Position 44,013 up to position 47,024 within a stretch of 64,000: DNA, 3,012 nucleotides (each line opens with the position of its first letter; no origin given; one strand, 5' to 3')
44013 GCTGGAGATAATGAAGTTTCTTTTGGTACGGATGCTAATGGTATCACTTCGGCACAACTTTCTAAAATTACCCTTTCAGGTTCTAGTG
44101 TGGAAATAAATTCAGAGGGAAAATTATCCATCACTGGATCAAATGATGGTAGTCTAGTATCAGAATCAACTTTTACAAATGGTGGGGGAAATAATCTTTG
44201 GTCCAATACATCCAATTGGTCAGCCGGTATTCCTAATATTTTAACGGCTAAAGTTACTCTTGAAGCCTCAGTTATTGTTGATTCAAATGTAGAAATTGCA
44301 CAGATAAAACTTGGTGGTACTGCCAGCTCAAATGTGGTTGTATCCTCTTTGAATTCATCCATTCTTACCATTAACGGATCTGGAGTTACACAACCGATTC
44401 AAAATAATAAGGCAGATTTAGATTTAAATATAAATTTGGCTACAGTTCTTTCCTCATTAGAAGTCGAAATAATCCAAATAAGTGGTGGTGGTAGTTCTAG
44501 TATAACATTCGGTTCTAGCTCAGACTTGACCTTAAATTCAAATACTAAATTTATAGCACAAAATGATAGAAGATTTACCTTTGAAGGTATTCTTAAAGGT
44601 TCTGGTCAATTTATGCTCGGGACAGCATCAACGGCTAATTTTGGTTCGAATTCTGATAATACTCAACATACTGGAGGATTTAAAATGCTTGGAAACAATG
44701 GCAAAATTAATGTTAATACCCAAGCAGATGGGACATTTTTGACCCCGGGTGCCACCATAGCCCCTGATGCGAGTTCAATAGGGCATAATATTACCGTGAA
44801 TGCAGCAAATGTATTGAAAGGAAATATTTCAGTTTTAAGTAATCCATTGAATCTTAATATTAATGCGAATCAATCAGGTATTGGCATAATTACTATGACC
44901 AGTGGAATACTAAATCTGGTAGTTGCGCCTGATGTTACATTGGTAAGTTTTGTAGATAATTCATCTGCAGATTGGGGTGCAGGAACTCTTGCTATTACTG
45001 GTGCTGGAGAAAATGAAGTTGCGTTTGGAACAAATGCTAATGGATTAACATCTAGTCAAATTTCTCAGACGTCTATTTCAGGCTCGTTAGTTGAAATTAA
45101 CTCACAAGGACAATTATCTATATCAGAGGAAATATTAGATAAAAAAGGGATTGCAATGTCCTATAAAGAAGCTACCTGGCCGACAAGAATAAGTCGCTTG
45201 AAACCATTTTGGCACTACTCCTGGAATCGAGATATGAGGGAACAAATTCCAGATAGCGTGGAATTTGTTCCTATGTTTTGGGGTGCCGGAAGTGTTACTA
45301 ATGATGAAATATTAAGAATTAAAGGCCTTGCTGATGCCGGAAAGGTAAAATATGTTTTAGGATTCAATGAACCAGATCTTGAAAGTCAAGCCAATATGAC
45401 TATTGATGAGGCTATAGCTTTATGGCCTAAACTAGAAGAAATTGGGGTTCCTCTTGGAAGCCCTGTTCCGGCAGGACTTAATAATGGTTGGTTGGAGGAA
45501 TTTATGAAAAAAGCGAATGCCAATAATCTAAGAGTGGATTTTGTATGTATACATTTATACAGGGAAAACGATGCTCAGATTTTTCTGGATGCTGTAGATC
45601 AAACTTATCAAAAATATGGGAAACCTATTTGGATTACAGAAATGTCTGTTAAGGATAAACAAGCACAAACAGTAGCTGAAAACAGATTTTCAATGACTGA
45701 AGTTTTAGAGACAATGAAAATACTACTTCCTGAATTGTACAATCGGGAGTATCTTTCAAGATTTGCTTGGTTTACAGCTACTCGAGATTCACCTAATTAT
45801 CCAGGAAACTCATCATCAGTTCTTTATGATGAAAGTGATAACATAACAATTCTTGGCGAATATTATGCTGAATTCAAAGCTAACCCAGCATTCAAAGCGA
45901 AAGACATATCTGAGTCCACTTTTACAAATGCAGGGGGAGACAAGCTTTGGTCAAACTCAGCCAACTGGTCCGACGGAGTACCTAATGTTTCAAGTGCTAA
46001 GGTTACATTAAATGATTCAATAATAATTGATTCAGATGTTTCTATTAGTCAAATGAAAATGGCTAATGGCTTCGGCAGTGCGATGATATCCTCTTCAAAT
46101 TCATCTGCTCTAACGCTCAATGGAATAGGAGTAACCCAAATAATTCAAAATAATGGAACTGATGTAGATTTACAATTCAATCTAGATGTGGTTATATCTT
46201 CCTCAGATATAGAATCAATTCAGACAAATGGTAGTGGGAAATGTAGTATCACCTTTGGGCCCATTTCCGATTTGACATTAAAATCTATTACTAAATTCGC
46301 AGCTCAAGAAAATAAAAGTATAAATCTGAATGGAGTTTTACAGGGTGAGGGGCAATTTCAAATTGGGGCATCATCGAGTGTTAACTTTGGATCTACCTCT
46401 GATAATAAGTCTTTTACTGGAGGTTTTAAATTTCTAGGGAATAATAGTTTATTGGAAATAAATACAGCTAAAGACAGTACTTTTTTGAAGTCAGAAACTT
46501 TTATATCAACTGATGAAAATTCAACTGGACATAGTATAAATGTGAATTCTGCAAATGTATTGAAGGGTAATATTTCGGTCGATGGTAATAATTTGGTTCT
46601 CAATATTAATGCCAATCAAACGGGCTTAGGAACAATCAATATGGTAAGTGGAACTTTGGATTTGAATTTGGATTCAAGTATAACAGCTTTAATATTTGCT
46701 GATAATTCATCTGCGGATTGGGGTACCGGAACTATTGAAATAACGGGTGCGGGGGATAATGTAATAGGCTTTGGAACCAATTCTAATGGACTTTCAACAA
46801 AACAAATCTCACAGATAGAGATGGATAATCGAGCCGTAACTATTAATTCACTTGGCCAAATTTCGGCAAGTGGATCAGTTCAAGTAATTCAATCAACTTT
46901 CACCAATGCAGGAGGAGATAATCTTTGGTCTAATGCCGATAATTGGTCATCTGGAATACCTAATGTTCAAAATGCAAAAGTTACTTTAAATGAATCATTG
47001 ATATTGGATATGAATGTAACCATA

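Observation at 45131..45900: GH128-like catalytic domain spliced between repeat modules of giant protein 2, paralogous to a free lipoprotein enzyme 10 kb upstream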

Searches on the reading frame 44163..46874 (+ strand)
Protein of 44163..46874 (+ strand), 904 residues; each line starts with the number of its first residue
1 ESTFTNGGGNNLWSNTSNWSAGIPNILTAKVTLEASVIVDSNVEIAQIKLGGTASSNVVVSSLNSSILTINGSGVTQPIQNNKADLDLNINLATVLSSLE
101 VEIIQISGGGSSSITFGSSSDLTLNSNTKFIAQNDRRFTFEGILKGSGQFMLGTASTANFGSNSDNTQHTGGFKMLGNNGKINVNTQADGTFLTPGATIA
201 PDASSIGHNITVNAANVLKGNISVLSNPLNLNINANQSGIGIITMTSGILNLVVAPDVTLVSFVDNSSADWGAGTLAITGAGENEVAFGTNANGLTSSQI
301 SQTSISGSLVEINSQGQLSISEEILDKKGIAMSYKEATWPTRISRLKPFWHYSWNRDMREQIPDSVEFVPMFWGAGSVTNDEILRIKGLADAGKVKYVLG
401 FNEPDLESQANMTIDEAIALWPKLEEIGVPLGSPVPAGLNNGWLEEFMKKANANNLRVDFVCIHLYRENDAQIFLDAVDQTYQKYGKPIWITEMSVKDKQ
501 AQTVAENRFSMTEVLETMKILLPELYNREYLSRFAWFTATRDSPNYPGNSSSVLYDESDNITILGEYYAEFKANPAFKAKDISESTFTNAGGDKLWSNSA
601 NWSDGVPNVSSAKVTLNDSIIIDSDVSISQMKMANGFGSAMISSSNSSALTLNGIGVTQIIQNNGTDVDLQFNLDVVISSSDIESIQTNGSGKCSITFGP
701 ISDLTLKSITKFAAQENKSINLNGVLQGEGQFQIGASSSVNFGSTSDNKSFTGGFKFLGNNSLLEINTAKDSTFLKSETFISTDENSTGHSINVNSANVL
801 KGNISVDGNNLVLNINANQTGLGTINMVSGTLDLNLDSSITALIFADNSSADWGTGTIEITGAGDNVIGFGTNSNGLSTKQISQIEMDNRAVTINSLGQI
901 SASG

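Call 52: search_protein_representatives(protein=window:44163-46874:+)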
Query: 904 residues. Proteins with E-value up to 0.001 (for the whole library): 3456; up to 1e-10: 1961; up to 1e-30: 317. The best 150 are listed.
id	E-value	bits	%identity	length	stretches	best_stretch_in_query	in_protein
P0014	1.4e-179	615.9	47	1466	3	2-319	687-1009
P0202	1.1e-178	612.9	47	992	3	2-319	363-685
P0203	3.8e-166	571.4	53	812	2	580-900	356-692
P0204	1.2e-140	487.1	54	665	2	577-900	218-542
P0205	1.3e-125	437.4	46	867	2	581-900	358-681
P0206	5.6e-116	405.4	43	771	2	616-901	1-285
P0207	4.1e-113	396.0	65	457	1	318-574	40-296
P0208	1.5e-105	371.0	42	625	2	580-854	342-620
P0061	4.5e-95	336.3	43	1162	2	1-319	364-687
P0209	1.0e-89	318.6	48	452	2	2-291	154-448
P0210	1.5e-88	314.8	37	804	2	337-573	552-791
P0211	3.5e-84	300.3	37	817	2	337-571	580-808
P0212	3.5e-81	290.4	53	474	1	323-575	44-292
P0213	4.2e-80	286.8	52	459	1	310-577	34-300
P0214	6.9e-80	286.1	36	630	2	326-577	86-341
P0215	4.0e-79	283.5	52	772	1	313-575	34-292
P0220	4.9e-70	253.5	34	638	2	341-572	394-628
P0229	1.1e-63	232.5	42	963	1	317-574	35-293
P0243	1.3e-54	202.4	36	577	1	211-570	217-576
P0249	4.6e-53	197.3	40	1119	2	350-569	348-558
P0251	1.5e-52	195.6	33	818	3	349-571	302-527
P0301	6.9e-43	163.7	36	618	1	223-575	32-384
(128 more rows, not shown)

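Call 54: search_protein_families(library=pfam, proteins=[P0210, P0211, P0243, P0301, P0249, P0251, P0220, P0229, P0215], max_evalue=0.001)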
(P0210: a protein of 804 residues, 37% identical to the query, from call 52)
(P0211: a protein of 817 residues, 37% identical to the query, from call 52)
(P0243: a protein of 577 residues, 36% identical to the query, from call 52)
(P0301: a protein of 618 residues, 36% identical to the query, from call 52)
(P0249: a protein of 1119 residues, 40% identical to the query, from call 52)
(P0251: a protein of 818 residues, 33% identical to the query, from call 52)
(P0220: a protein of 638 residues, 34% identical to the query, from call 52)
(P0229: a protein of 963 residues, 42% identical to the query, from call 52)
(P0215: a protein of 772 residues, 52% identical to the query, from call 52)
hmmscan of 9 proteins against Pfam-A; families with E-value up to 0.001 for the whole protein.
P0210 (804 aa): 1 family
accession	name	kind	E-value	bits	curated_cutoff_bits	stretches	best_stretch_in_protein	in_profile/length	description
PF11790.14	Glyco_hydro_cc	-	2.5e-99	332.1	21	2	567-786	21-237/237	Glycosyl hydrolase catalytic core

P0211 (817 aa): 2 families
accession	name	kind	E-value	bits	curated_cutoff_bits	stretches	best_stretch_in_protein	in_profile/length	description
PF11790.14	Glyco_hydro_cc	-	3e-85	286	21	2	304-523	20-237/237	Glycosyl hydrolase catalytic core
PF22612.2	GH113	-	0.00029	20.7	27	0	698-795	180-284/289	Glycoside Hydrolase Family 113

P0243 (577 aa): 1 family
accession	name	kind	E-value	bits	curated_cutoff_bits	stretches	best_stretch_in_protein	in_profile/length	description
PF11790.14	Glyco_hydro_cc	-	6.3e-50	170.4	21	1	346-574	10-237/237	Glycosyl hydrolase catalytic core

P0301 (618 aa): 2 families
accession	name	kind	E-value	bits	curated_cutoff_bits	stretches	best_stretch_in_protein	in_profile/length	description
PF11790.14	Glyco_hydro_cc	-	1.6e-47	162.5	21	1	138-377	9-237/237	Glycosyl hydrolase catalytic core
PF00041.27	fn3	-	8.8e-09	35.9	25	1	36-117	2-83/84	Fibronectin type III domain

P0249 (1119 aa): 2 families
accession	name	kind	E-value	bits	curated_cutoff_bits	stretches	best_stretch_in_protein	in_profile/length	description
PF11790.14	Glyco_hydro_cc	-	2.3e-84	283.1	21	2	656-868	19-237/237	Glycosyl hydrolase catalytic core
PF13385.13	Laminin_G_3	-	9.2e-07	29.6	27.6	1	187-263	74-149/151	Concanavalin A-like lectin/glucanases superfamily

P0251 (818 aa): 1 family
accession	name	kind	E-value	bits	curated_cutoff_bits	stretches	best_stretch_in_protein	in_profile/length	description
PF11790.14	Glyco_hydro_cc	-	3.4e-100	334.9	21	3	297-523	16-236/237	Glycosyl hydrolase catalytic core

P0220 (638 aa): 1 family
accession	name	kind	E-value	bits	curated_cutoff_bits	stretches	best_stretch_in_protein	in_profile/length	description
PF11790.14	Glyco_hydro_cc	-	4.3e-69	233.1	21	2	400-624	19-237/237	Glycosyl hydrolase catalytic core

P0229 (963 aa): 4 families
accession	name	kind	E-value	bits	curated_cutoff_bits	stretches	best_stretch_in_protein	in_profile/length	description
PF11790.14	Glyco_hydro_cc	-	8.7e-47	160.1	21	1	67-287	20-237/237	Glycosyl hydrolase catalytic core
PF02018.23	CBM_4_9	-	3.2e-34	118.7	25.9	4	814-946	2-133/136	Carbohydrate binding domain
PF04862.18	DUF642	-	1.8e-10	41.2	27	0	856-960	55-156/157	Protein of unknown function (DUF642)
PF22637.2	CBM_4_9_1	-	7.4e-10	39.7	27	1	357-439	57-133/148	BppA domain 1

P0215 (772 aa): 8 families
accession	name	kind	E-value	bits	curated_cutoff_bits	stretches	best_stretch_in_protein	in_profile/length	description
PF11790.14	Glyco_hydro_cc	-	5.3e-55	187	21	1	50-285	1-237/237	Glycosyl hydrolase catalytic core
PF02368.24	Big_2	-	1.3e-34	118.4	22.8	2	458-532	2-76/79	Bacterial Ig-like domain (group 2)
PF02018.23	CBM_4_9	-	4.1e-26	92.4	25.9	2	309-431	2-132/136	Carbohydrate binding domain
PF21764.3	Invasin_D4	-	5e-08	33.8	27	1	458-519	5-66/88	Invasin, domain 4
PF04862.18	DUF642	-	6.3e-07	29.7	27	0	663-749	56-138/157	Protein of unknown function (DUF642)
PF22637.2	CBM_4_9_1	-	1.4e-06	29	27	1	353-444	57-148/148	BppA domain 1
PF22359.2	Big-like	-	2.5e-06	28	27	0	587-624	12-47/48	Bacterial Ig-like domain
PF20578.4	aBig_2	-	0.00081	19.6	27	0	483-538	28-87/89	Atrophied bacterial Ig domain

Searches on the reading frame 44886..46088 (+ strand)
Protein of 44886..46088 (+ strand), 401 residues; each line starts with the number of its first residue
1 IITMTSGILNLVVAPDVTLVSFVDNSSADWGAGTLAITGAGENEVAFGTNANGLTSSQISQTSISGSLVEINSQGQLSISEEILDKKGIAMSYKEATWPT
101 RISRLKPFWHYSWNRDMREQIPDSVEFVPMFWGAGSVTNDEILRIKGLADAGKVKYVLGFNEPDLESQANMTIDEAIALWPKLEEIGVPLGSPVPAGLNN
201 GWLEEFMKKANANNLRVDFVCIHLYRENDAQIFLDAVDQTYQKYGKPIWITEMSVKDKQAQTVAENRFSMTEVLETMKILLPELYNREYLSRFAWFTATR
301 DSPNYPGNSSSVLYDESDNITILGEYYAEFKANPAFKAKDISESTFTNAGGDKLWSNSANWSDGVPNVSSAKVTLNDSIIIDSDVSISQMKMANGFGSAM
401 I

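Call 31: find_related_loci(query=window:44886-46088:+, collection=genome_contigs, flank=10000)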
Query window:44886-46088:+ (401 aa) in genome_contigs; peptide patterns used: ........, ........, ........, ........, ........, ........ (x = any residue, [..] = any of these).
125 stretches matched a pattern; 12 encode a relative of the query (tblastn E <= 1e-3); 12 distinct loci.
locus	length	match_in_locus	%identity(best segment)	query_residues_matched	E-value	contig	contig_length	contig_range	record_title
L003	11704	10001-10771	68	77-333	2e-125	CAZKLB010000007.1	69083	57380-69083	MAG TPA_asm: uncultured Marinoscillum sp. isolate binchicken_co76_394 genome assembly, contig: NODE_380_length_69083_cov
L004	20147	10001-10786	68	72-334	2e-125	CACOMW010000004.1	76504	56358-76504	MAG: uncultured Marinoscillum sp. isolate AH-324-A18 genome assembly, contig: AH-324-A18_NODE_4, whole genome shotgun se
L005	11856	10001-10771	67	77-333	1e-122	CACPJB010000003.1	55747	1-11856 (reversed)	MAG: uncultured Marinoscillum sp. isolate AG-435-C06 genome assembly, contig: AG-435-C06_NODE_3, whole genome shotgun se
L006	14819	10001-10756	68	82-333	5e-122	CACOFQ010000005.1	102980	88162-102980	MAG: uncultured Marinoscillum sp. isolate AH-321-C20 genome assembly, contig: AH-321-C20_NODE_5, whole genome shotgun se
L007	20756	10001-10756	68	82-333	8e-122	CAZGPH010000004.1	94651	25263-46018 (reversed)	MAG TPA_asm: uncultured Marinoscillum sp. isolate binchicken_co222_293 genome assembly, contig: NODE_93_length_94651_cov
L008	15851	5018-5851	59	47-333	2e-121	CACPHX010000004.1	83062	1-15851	MAG: uncultured Marinoscillum sp. isolate AG-426-P19 genome assembly, contig: AG-426-P19_NODE_4, whole genome shotgun se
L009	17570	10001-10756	66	82-333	7e-119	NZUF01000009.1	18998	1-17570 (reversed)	MAG: Flammeovirgaceae bacterium isolate NAT912 12535, whole genome shotgun sequence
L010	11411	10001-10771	65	77-333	1e-117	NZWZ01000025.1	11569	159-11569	MAG: Flammeovirgaceae bacterium isolate NAT44 11991, whole genome shotgun sequence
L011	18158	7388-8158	66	77-333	1e-123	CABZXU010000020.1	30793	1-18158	MAG: uncultured Marinoscillum sp. isolate AG-343-C10 genome assembly, contig: AG-343-C10_NODE_20, whole genome shotgun s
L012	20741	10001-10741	50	83-333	3e-78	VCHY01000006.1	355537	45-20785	Labilibacter sediminis strain CG51 CG51_Scaffold6, whole genome shotgun sequence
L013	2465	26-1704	39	87-334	3e-51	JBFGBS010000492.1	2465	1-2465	MAG: Arthrobacter sp. isolate Mix_sand01.2020.11.Z.48 k141_2464263_length_2465_cov_27.6170, whole genome shotgun sequenc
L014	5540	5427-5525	45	85-117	4e-5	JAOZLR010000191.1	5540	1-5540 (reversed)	MAG: Bacteroidales bacterium isolate GMC10.metabat2.87 NODE_20624_length_5540_cov_44.826983, whole genome shotgun sequen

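Call 66: find_related_loci(query=window:44886-46088:+, collection=metagenome_contigs, flank=8000)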
Query window:44886-46088:+ (401 aa) in metagenome_contigs; peptide patterns used: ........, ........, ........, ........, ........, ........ (x = any residue, [..] = any of these).
216 stretches matched a pattern; 23 encode a relative of the query (tblastn E <= 1e-3); 23 distinct loci.
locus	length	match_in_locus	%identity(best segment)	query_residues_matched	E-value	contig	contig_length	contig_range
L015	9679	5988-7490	73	79-401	8e-134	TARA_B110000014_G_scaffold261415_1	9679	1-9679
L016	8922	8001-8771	68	77-333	1e-125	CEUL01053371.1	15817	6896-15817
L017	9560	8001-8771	68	77-333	3e-125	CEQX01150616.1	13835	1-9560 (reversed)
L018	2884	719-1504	67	72-334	4e-130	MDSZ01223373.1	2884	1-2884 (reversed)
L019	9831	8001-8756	69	82-333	2e-124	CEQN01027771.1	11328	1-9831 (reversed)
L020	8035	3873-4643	67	77-333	3e-124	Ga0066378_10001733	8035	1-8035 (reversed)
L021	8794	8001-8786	67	72-334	3e-123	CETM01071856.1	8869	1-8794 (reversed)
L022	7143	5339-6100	69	80-333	7e-123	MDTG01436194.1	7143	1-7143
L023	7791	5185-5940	69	82-333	1e-122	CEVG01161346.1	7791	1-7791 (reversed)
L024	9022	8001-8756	69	82-333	3e-122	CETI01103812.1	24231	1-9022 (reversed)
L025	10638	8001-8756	68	82-333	1e-121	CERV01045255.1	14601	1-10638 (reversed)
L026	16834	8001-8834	58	47-333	2e-120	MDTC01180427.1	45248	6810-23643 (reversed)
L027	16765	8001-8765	64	79-333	6e-120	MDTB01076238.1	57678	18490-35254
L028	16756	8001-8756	67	82-333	7e-120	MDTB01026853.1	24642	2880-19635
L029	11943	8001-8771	65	77-333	6e-118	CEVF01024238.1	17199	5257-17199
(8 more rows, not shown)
